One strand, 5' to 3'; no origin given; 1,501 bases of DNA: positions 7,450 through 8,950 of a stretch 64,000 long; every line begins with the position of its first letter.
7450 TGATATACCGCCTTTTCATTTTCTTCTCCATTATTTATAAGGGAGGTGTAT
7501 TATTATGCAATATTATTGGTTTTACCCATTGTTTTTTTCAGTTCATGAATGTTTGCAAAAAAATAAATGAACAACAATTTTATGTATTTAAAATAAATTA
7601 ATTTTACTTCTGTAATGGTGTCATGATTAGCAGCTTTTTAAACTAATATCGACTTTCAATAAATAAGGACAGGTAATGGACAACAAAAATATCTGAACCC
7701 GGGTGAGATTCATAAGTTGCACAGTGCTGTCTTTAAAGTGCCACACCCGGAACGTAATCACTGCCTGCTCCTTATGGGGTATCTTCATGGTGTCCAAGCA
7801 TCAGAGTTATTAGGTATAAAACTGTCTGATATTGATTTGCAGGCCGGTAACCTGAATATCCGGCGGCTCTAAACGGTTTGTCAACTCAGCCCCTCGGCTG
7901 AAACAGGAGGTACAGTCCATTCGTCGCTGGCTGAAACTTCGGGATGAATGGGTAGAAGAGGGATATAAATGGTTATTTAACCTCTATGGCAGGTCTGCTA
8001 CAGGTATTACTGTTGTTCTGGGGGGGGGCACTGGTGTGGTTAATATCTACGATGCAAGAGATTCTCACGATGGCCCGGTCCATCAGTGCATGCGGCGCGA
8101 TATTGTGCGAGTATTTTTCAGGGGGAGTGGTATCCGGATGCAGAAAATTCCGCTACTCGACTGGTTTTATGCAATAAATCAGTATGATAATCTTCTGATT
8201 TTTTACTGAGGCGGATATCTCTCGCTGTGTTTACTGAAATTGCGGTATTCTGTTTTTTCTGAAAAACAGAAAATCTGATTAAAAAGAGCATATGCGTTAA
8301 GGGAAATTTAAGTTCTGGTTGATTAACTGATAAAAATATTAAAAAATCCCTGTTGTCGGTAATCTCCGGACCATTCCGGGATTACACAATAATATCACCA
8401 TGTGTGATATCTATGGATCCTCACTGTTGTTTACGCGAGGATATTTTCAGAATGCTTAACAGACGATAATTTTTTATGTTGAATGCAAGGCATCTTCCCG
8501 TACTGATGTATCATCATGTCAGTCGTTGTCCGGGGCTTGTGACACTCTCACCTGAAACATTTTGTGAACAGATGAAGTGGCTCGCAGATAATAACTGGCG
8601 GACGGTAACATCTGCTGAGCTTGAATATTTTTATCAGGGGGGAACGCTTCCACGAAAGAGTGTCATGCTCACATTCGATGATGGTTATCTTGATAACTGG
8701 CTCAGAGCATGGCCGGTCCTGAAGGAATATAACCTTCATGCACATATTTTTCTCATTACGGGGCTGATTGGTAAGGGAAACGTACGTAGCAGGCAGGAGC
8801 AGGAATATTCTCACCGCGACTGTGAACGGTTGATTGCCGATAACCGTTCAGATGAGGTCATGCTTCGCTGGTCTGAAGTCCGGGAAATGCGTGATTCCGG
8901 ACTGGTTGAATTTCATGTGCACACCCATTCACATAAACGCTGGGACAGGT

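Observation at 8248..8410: Two perfect palindromes in the ecf promoter region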

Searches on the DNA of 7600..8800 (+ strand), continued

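Call 44: get_annotated_region(hit=H199, flank=400)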
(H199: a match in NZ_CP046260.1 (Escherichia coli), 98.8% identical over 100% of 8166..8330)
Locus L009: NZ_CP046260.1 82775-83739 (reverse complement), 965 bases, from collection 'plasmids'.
description: Escherichia coli strain ECO2947 plasmid p2974-D, complete sequence
organism: Escherichia coli (NCBI taxid 562)
taxonomy: Bacteria; Pseudomonadota; Gammaproteobacteria; Enterobacterales; Enterobacteriaceae; Escherichia; Escherichia coli
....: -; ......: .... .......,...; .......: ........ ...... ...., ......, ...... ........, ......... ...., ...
typing (MOB-suite, as given by PLSDB): conjugative; replicon IncFIA; relaxase MOBF; mating-pair formation MPF_F
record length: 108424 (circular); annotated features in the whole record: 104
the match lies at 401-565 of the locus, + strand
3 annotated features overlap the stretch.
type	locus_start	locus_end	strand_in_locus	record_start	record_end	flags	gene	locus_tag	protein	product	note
CDS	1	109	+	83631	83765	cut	-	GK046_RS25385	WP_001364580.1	hypothetical protein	-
CDS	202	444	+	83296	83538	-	-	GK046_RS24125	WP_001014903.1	hypothetical protein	-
CDS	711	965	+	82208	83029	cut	-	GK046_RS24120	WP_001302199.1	polysaccharide deacetylase family protein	GO:0005975 - carbohydrate metabolic process [Evidence IEA]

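Call 45: get_annotated_region(hit=H202, flank=400)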
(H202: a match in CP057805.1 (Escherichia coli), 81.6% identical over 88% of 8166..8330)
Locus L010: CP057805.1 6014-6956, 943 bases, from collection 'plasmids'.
description: Escherichia coli strain RHB14-C20 plasmid pRHB14-C20_2, complete sequence
organism: Escherichia coli (NCBI taxid 562)
taxonomy: Bacteria; Pseudomonadota; Gammaproteobacteria; Enterobacterales; Enterobacteriaceae; Escherichia; Escherichia coli
host: -; source: culture,Pooled pig faecal samples collected from floor of farm; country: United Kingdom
typing (MOB-suite, as given by PLSDB): conjugative; replicon IncFIA,IncFIC; relaxase MOBF,MOBP; mating-pair formation MPF_F
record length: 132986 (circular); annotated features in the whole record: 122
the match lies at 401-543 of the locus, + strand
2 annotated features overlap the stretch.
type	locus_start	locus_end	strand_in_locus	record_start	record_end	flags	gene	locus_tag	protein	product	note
CDS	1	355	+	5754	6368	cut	-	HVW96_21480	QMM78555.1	recombinase family protein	-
CDS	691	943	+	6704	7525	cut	-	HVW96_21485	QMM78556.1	polysaccharide deacetylase family protein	-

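Call 52: search_rna_families(source=window, start=7600, end=8800, threshold=evalue, max_evalue=1)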
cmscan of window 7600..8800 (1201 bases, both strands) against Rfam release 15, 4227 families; matches with E-value up to 1: 2.
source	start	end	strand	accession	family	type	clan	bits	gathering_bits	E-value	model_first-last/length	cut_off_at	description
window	8242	8458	+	RF01807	GIR1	Gene; ribozyme;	-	22.3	100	0.011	1-201/201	no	GIR1 branching ribozyme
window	8298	8355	+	RF03683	mir-462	Gene; miRNA;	-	19.3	90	0.63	1-64/64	no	mir-462 microRNA precursor family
